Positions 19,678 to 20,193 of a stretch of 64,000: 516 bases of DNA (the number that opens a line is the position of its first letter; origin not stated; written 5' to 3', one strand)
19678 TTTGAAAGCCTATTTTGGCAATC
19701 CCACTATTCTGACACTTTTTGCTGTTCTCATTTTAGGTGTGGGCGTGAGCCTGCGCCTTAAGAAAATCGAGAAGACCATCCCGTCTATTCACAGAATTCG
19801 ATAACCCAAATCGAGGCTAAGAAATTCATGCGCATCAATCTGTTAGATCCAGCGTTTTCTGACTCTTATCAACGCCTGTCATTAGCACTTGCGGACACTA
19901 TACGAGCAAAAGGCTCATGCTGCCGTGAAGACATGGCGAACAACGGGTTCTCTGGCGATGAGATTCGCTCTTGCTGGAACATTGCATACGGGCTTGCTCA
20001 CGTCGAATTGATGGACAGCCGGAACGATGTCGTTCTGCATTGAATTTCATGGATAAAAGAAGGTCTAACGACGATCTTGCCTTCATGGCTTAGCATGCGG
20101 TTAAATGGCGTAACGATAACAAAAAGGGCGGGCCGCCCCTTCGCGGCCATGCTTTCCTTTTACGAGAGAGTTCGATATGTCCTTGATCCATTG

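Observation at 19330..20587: Second moron block inside the tail module: small membrane peptide, small ORF and a bacteriohemerythrin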

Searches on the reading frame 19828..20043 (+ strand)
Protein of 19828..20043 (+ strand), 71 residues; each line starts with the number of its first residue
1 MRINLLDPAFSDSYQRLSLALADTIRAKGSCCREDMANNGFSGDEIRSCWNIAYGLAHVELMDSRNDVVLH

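Call 4: search_protein_families(library=pfam, proteins=[window:19828-20043:+], max_evalue=0.01)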
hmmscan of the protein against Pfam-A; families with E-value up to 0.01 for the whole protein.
window:19828-20043:+ (71 aa): 0 families

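Call 41: search_protein_families(library=phrogs, proteins=[window:19828-20043:+], max_evalue=0.01)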
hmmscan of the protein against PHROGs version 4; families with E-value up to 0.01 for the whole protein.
window:19828-20043:+ (71 aa): 0 families

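Call 44: find_homologous_proteins(query=window:19828-20043:+, max_evalue=0.01)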
Query window:19828-20043:+ (71 aa): 3 proteins with E <= 0.01 among 3 candidates.
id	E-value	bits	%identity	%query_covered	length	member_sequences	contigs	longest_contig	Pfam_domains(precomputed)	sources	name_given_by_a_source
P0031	1.3e-37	144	94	100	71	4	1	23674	-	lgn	-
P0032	2.3e-27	111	70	100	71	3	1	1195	-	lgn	-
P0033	3.1e-23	98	68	100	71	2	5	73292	-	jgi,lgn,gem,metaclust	metaclust:\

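Call 50: predict_structure(alignment_id=A5)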
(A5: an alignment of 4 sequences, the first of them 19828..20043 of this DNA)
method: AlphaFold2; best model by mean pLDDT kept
length: 71 residues; sequences in the alignment: 4
mean_pLDDT: 76.2   pTM: 0.61
mean pLDDT of the five models: 76.2, 72.5, 65.7, 55.3, 55.0
residues with pLDDT >= 90: 2; 70-90: 48; 50-70: 19; < 50: 2
segments of 3 or more residues with pLDDT < 50: none
pLDDT, mean of each block of 10 residues (from residue 1): 59 83 86 88 84 75 60 65
secondary structure, 60 per line:
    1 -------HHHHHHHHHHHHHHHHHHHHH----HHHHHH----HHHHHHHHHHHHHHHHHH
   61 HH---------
elements in order: H8-28 H33-38 H43-62

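Call 54: fold_search(model_id=the predicted structure, library=pdb)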
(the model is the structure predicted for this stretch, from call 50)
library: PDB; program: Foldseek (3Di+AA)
matches with E <= 10: 22; with E <= 0.001: 0
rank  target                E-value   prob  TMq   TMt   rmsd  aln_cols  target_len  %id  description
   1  2q3f_A                1.5e+00  0.08  0.32  0.17  11.0        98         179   15  X-ray crystal structure of putative human Ras-related GTP binding D in complex with GMPPNP (released 2007-06-12)
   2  2khm_MODEL_1_A        2.4e+00  0.09  0.33  0.21   7.2        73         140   19  Structure of the C-terminal non-repetitive domain of the spider dragline silk protein ADF-3 (released 2010-04-14)
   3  3llu                  2.4e+00  0.08  0.32  0.17  11.2        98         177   13  Crystal structure of the nucleotide-binding domain of Ras-related GTP-binding protein C (released 2010-02-09)
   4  6s6a_C                2.7e+00  0.09  0.34  0.13   6.7        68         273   15  Crystal structure of RagA-Q66L/RagC-T90N GTPase heterodimer complex (released 2019-10-16)
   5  1ji8_MODEL_1_A        4.8e+00  0.09  0.41  0.28   4.8        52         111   23  Solution Structure of Pyrobaculum Aerophilum DsrC/gamma subunit of dissimilatory sulfite reductase (released 2001-12-05)
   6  6pfv_A                5.8e+00  0.11  0.51  0.20   5.2        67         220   15  Structure of S. venezuelae RisG-WhiG-c-di-GMP complex: orthorhombic crystal form (released 2019-11-13)
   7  6pfv_G                6.2e+00  0.11  0.51  0.20   5.1        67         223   15  Structure of S. venezuelae RisG-WhiG-c-di-GMP complex: orthorhombic crystal form (released 2019-11-13)
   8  8bjw_A                6.6e+00  0.16  0.57  0.45   3.7        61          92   10  Structure of Tupaia Paramyxovirus C protein (released 2023-08-30)
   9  1vf7_M                6.6e+00  0.04  0.29  0.12  10.4        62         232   24  Crystal structure of the membrane fusion protein, MexA of the multidrug transporter (released 2004-05-25)
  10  6pfj_A                7.5e+00  0.10  0.52  0.20   4.9        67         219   13  Structure of S. venezuelae RsiG-WhiG-(ci-di-GMP) complex, P64 crystal form (released 2019-11-13)
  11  9s0n_a                7.5e+00  0.08  0.48  0.15   6.4        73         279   15  Hexameric AAV2 Rep40-dsDNA (ITR) melting complex in presence of ATPyS (released 2026-02-04)
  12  6p4w_A                8.0e+00  0.06  0.34  0.07   7.7        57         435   18  XPB helicase in a complex with truncated Bax1 from Sulfurisphaera tokodaii at 2.96 Angstrom resolution (released 2020-06-03)
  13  2i22_A                8.5e+00  0.04  0.36  0.17   6.2        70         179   23  Crystal structure of Escherichia coli phosphoheptose isomerase in complex with reaction substrate sedoheptulose 7-phos (released 2007-08-21)
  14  3bey_B                8.5e+00  0.03  0.29  0.26   5.3        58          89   14  Crystal structure of the protein O27018 from Methanobacterium thermoautotrophicum. Northeast Structural Genomics Conso (released 2007-12-18)
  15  2cuj_MODEL_1_A        9.0e+00  0.10  0.48  0.34   2.6        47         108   13  Solution structure of SWIRM domain of mouse transcriptional adaptor 2-like (released 2005-11-26)
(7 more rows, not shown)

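Call 58: search_protein_representatives(alignment_id=A5)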
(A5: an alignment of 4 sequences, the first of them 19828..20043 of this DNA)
Query: 4 sequences, 71 profile positions. Proteins with E-value up to 0.001 (for the whole library): 95; up to 1e-10: 7; up to 1e-30: 1. The best 95 are listed.
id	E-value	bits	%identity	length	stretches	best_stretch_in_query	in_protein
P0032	9.5e-42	156.6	-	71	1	1-71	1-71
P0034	2.2e-15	72.2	-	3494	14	6-53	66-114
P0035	4.2e-15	71.3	-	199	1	7-64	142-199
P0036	6.0e-13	64.4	-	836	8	39-66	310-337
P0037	2.2e-12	62.6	-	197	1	9-61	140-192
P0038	4.9e-11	58.2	-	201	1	7-63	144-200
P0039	6.1e-11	57.9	-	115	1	10-61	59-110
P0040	1.2e-10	56.9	-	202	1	7-63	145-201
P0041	4.2e-10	55.3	-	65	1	10-63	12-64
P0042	8.6e-10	54.3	-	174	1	13-64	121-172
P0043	1.1e-09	53.9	-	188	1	11-63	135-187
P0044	1.4e-09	53.6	-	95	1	7-63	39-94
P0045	5.4e-09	51.7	-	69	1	7-61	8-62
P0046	1.8e-08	50.0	-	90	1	14-61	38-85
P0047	2.4e-08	49.6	-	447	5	41-62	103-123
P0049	4.3e-08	48.8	-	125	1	12-61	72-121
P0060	5.0e-07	45.4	-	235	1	8-62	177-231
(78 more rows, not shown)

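Call 59: search_protein_families(library=pfam, proteins=[P0035, P0037, P0038, P0039, P0041, P0042, P0043, P0044, P0060, P0049], max_evalue=0.01)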
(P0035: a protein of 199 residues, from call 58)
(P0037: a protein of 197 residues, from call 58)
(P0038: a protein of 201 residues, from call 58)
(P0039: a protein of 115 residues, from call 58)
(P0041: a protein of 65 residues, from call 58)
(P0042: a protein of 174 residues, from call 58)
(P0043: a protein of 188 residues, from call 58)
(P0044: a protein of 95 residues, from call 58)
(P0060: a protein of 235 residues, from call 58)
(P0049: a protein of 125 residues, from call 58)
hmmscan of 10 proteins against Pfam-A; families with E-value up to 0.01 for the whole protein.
P0035 (199 aa): 0 families

P0037 (197 aa): 0 families

P0038 (201 aa): 0 families

P0039 (115 aa): 1 family
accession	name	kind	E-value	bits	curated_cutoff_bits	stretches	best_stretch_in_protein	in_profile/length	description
PF16699.10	CSTF1_dimer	-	0.0064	16.6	26.6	0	63-88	22-47/57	Cleavage stimulation factor subunit 1, dimerisation domain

P0041 (65 aa): 0 families

P0042 (174 aa): 0 families

P0043 (188 aa): 0 families

P0044 (95 aa): 0 families

P0060 (235 aa): 0 families

P0049 (125 aa): 0 families
